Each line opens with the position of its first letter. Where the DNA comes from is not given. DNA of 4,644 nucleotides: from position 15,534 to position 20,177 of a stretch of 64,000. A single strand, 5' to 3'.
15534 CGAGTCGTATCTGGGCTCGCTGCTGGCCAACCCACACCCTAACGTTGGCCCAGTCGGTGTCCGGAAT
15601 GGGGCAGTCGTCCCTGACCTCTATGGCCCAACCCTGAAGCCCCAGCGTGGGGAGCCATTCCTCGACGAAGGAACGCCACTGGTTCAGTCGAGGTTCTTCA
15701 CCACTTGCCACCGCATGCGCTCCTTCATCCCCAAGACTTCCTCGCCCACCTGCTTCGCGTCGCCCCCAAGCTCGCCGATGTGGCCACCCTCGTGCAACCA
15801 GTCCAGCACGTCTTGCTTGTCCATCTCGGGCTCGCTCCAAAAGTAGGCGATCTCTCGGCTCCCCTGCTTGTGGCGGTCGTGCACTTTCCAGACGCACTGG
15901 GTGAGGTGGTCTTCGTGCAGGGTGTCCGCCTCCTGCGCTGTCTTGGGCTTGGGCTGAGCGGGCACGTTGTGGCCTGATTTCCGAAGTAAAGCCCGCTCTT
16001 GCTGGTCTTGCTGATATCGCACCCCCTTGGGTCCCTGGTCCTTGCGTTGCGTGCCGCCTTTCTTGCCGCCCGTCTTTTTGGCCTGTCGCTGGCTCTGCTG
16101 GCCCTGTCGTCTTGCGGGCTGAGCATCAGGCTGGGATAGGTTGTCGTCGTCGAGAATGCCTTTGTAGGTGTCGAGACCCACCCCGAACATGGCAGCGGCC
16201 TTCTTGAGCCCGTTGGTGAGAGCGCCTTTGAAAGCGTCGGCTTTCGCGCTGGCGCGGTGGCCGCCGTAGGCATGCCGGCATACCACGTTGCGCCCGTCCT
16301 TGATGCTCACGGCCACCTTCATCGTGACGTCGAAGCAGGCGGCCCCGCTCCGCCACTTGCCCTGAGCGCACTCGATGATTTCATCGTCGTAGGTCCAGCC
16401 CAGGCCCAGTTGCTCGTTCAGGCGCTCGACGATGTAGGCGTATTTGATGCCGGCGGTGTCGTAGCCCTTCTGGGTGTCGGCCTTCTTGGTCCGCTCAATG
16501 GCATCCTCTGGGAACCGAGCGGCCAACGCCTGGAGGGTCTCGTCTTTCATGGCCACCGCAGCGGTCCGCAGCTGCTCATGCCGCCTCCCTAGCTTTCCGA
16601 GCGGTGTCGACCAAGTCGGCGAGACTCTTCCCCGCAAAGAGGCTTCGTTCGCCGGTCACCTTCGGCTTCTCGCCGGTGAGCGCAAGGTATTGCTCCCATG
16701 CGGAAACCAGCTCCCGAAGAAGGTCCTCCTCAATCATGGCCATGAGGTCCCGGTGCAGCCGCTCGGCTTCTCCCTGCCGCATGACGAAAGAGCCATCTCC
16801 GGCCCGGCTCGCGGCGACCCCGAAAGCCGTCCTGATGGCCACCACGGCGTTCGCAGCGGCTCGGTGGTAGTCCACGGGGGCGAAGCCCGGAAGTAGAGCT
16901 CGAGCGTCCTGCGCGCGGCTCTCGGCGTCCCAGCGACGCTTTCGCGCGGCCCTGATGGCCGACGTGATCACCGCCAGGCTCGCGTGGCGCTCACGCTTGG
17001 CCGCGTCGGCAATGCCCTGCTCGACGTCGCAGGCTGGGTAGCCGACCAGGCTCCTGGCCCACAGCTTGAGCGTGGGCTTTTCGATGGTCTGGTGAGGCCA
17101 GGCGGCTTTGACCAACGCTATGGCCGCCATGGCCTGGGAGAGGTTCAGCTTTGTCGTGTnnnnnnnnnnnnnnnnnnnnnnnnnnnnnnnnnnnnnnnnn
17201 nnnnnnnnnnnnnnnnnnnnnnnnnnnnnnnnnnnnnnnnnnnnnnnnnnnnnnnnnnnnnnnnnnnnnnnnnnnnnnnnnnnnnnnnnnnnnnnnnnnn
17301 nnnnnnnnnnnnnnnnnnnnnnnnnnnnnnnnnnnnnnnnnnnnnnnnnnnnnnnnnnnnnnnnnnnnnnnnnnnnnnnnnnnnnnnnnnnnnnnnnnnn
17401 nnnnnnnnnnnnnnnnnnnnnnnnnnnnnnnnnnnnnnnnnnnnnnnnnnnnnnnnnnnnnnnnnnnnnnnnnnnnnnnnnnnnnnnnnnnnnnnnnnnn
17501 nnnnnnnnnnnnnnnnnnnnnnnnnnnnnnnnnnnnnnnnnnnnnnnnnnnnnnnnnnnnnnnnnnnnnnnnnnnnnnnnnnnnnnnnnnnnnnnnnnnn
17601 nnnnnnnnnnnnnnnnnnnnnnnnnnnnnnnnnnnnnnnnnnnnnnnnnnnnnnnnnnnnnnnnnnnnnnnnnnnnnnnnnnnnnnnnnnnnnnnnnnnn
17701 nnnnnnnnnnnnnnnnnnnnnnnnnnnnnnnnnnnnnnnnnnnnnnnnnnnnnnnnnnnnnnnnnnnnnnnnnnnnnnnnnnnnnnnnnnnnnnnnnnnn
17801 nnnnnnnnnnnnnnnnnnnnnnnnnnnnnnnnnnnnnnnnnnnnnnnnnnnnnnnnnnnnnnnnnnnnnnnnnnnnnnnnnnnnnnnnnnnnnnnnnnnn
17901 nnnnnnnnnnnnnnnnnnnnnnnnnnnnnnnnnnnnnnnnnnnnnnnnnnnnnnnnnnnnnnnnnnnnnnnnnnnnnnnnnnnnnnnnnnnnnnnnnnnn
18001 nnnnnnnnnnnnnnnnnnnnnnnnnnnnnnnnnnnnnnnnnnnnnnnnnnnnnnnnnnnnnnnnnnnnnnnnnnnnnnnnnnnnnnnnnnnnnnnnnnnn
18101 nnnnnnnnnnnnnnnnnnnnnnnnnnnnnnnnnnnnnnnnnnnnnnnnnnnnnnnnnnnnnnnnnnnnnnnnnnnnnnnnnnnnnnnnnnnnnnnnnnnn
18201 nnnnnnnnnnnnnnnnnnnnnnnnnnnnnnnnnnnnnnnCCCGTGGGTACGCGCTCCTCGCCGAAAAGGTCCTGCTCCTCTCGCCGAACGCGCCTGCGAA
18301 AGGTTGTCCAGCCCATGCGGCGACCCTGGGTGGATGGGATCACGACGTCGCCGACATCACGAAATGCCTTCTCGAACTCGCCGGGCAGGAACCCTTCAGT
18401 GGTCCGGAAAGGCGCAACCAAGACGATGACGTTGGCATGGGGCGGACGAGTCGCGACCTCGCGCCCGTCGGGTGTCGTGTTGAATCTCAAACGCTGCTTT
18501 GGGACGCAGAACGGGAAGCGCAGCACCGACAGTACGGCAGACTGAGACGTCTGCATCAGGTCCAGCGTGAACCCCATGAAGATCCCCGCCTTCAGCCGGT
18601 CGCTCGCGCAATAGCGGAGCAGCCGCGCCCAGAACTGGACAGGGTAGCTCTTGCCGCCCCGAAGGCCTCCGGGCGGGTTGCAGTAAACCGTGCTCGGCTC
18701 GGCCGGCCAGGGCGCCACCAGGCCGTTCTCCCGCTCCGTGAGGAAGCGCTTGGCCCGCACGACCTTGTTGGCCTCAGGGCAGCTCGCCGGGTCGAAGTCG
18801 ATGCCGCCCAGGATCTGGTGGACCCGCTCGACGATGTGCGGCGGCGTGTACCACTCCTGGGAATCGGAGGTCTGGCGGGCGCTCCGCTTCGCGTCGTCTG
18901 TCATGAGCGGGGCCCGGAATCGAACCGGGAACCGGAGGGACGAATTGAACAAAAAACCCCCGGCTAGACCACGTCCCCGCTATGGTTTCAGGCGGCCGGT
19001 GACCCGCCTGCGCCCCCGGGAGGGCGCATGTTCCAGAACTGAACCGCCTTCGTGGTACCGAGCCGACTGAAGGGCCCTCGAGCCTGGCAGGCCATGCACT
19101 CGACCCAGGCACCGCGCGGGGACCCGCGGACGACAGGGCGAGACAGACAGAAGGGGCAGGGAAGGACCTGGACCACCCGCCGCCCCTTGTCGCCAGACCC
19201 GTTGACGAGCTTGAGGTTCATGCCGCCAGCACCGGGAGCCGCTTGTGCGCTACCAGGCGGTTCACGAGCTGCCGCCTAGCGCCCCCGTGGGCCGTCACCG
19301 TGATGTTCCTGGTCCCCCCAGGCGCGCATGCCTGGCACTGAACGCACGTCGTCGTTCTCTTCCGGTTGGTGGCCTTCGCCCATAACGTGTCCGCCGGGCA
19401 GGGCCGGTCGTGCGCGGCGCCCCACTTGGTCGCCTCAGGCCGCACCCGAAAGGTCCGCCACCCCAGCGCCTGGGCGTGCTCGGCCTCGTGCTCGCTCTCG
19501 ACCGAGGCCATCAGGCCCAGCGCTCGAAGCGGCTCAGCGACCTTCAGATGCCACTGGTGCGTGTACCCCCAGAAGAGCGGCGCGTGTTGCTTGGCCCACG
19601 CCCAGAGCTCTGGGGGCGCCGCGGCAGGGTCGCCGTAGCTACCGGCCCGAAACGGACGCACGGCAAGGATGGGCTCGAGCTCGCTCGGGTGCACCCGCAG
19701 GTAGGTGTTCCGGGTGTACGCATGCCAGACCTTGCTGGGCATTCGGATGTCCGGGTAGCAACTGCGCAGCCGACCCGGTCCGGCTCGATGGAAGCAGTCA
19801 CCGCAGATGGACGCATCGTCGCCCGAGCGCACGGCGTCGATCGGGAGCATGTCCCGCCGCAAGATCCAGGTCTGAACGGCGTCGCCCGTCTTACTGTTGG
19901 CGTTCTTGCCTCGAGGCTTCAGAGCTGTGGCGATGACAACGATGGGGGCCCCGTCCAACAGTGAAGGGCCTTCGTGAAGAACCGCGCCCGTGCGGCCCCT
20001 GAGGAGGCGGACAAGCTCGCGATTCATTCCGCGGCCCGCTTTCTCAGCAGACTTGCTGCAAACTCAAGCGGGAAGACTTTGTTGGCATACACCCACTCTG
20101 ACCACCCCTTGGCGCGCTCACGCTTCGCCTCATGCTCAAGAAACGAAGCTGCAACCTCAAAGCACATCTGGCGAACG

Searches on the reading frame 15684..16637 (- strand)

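Call 46: search_protein_families(library=phrogs, proteins=[window:15684-16637:-], max_evalue=0.001)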
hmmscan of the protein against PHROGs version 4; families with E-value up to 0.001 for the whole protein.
window:15684-16637:- (317 aa): 1 family
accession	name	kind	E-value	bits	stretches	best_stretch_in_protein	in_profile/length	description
phrog_7838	-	DNA, RNA and nucleotide metabolism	7.9e-07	29.9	1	49-199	19-183/242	exonuclease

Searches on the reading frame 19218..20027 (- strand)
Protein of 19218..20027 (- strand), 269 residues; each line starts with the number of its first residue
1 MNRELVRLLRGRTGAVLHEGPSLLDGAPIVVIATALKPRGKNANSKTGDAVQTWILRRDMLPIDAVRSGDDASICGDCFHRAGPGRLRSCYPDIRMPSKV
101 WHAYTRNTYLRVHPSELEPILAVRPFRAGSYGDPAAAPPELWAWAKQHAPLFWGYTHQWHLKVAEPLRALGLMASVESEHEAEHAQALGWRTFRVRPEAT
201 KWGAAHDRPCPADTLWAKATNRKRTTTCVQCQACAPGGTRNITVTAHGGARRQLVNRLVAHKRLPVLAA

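Call 15: search_protein_families(library=pfam, proteins=[window:19218-20027:-], max_evalue=0.001)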
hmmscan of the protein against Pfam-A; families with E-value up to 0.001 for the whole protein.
window:19218-20027:- (269 aa): 0 families

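Call 46: search_protein_families(library=phrogs, proteins=[window:19218-20027:-], max_evalue=0.001)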
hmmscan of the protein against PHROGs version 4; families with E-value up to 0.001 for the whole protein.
window:19218-20027:- (269 aa): 1 family
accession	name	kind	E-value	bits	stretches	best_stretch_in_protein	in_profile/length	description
phrog_2554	-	unknown function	6.1e-57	194.7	1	13-254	285-519/529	-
